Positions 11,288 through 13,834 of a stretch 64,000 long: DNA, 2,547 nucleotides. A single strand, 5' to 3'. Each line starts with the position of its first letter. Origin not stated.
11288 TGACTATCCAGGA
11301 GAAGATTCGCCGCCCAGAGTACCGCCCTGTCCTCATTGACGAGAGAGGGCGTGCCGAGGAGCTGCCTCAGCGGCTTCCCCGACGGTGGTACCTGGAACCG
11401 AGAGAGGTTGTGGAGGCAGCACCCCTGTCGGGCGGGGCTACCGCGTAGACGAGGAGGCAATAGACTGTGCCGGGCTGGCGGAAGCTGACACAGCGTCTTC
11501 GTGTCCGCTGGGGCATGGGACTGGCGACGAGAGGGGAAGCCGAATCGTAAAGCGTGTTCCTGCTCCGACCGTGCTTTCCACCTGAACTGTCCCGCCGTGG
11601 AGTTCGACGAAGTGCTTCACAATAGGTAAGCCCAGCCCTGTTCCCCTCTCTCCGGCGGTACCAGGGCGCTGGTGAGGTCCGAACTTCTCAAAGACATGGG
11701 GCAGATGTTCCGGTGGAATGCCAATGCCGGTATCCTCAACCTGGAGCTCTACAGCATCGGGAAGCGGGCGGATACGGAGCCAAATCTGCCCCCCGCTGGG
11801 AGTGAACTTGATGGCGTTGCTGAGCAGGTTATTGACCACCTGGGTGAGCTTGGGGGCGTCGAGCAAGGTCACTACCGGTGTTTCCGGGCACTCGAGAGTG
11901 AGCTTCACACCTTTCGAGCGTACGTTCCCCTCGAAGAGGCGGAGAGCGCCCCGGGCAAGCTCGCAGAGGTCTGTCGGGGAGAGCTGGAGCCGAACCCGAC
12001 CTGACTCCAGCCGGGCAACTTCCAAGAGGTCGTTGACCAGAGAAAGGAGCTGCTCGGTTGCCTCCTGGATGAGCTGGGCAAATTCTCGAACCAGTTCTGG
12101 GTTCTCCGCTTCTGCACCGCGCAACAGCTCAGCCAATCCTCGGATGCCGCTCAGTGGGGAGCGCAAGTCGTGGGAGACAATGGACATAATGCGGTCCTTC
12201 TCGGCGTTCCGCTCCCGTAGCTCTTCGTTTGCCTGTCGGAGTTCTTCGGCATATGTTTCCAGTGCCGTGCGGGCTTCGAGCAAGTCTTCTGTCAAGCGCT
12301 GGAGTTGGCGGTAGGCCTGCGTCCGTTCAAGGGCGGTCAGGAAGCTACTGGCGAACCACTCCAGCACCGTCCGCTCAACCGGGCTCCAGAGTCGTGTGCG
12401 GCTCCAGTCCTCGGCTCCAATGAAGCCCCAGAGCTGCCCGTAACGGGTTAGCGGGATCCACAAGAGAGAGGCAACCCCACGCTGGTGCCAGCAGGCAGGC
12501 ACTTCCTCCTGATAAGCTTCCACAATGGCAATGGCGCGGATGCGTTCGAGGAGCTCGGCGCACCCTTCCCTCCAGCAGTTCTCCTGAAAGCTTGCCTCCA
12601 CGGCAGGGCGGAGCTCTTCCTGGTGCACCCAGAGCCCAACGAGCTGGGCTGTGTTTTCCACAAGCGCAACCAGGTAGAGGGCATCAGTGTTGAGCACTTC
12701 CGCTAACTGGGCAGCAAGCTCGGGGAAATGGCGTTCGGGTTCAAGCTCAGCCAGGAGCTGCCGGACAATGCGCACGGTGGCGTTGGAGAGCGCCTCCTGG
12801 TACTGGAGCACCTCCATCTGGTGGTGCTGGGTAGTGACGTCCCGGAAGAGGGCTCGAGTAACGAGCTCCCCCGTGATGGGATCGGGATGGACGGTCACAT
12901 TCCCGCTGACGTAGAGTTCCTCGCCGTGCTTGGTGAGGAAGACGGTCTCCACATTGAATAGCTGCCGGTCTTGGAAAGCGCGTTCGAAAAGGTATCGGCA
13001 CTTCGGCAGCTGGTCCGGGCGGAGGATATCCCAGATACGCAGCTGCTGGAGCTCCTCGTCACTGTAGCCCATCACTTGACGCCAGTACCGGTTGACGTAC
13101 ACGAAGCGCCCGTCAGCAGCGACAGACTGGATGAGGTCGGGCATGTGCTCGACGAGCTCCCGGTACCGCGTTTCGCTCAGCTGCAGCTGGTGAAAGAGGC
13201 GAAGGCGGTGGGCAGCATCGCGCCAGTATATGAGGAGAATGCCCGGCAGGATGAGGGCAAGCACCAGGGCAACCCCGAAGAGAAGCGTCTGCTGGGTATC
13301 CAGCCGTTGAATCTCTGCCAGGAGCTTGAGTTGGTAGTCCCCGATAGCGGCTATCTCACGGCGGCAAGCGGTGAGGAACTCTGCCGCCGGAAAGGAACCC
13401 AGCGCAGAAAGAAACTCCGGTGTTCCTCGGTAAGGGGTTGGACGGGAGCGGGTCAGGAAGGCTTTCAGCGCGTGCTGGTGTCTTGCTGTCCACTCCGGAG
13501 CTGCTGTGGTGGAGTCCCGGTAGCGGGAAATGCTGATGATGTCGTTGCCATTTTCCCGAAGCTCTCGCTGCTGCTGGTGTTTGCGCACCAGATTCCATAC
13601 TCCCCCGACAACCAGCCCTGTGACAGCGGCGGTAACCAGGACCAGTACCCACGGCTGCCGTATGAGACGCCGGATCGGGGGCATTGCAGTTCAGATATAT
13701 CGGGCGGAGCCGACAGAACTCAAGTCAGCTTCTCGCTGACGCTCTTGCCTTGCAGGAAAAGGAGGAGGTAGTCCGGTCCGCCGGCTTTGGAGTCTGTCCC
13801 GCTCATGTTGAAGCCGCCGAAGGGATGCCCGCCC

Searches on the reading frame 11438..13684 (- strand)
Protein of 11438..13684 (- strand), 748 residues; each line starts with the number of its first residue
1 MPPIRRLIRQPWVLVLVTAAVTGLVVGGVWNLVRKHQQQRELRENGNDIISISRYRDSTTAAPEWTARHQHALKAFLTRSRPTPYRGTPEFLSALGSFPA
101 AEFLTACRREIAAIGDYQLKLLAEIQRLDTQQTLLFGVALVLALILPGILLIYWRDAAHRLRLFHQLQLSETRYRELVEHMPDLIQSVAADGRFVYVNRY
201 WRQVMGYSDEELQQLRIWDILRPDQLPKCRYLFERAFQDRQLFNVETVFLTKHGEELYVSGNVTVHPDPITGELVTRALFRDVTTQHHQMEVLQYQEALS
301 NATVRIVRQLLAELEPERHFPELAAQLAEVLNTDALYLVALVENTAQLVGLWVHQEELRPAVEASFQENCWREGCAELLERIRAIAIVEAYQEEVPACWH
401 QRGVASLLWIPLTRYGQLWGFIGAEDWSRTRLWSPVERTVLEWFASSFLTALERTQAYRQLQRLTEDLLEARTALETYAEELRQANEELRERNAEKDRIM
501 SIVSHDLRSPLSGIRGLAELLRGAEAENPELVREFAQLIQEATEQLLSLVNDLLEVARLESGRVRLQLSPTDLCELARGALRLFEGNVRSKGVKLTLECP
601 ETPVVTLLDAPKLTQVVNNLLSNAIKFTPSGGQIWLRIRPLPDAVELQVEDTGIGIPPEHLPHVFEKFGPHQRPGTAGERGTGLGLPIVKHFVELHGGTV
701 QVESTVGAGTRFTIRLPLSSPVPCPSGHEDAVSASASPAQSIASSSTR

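Call 48: search_protein_families(library=pfam, proteins=[window:11438-13684:-], max_evalue=0.001)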
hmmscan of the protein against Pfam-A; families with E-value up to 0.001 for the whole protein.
window:11438-13684:- (748 aa): 8 families
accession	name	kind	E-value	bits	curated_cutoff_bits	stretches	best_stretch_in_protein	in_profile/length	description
PF02518.31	HATPase_c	-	1.5e-33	116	26.4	1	609-719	2-110/111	Histidine kinase-, DNA gyrase B-, and HSP90-like ATPase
PF00512.31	HisKA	-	3.6e-17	62.6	26.9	1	496-562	2-66/66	His Kinase A (phospho-acceptor) domain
PF13426.13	PAS_9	-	1.2e-09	38.8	27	1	188-284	7-102/103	PAS domain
PF08447.18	PAS_3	-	4e-09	37.1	25.6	1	195-268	2-77/89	PAS fold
PF08448.16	PAS_4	-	2.6e-07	31.3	23.1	1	178-287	1-109/110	PAS fold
PF00989.32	PAS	-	5e-06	26.9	22.6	1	173-264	2-94/113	PAS fold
PF13188.13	PAS_8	-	6.9e-06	26.2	21.8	1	173-228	2-54/65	PAS domain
PF01590.32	GAF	-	7.4e-05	23.7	22.4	1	318-447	4-128/133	GAF domain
